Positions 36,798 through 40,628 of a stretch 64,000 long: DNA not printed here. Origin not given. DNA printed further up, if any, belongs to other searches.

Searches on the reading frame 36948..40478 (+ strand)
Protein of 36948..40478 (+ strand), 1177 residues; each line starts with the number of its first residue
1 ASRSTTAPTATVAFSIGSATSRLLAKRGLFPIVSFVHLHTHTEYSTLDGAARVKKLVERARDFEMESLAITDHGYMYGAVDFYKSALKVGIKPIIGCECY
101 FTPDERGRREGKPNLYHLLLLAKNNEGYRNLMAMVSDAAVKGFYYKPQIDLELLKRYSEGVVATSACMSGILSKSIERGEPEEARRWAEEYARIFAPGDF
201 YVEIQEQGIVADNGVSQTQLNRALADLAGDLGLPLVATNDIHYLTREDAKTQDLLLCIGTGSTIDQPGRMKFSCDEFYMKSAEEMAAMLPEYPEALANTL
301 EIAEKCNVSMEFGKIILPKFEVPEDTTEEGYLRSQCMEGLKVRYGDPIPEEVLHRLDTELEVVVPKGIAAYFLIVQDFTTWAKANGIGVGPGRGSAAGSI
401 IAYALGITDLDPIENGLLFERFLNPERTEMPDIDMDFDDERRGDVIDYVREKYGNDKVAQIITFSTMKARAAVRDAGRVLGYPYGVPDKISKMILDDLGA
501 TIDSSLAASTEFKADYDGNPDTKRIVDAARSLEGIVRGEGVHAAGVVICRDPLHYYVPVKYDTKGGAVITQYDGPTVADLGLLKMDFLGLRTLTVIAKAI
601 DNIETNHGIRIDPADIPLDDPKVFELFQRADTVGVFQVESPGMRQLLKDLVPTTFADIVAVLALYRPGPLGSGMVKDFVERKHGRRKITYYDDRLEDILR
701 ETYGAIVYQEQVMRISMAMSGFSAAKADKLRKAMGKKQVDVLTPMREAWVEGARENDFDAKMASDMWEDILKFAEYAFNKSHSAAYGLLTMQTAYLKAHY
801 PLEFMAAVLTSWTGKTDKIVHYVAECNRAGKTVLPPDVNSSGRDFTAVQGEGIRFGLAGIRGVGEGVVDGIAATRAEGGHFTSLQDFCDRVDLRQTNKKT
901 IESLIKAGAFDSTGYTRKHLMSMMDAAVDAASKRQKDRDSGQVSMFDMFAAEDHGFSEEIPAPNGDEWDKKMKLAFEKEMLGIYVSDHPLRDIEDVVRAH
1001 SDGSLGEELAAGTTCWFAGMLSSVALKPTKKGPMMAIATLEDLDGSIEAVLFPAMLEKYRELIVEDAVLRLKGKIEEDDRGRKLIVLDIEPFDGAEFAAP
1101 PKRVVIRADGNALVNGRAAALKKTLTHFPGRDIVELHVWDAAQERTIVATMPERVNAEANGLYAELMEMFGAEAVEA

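Call 41: search_protein_families(library=pfam, proteins=[window:36948-40478:+], max_evalue=0.0001)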
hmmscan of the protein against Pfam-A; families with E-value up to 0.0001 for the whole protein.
window:36948-40478:+ (1177 aa): 5 families
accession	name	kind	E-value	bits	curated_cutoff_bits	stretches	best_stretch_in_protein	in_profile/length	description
PF07733.18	DNA_pol3_alpha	-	2.7e-97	325.9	23.9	1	331-589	2-260/260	Bacterial DNA polymerase III alpha NTPase domain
PF17657.6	DNA_pol3_finger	-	6e-66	221.3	22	1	592-756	1-165/166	Bacterial DNA polymerase III alpha subunit finger domain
PF02811.25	PHP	-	1.7e-55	188.2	26.4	1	37-206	1-163/164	PHP domain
PF14579.12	HHH_6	-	4.3e-30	104.2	25.6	1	832-920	3-90/90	Helix-hairpin-helix motif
PF01336.31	tRNA_anti-codon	-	7.4e-11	42.3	27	1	1016-1091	2-74/75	OB-fold nucleic acid binding domain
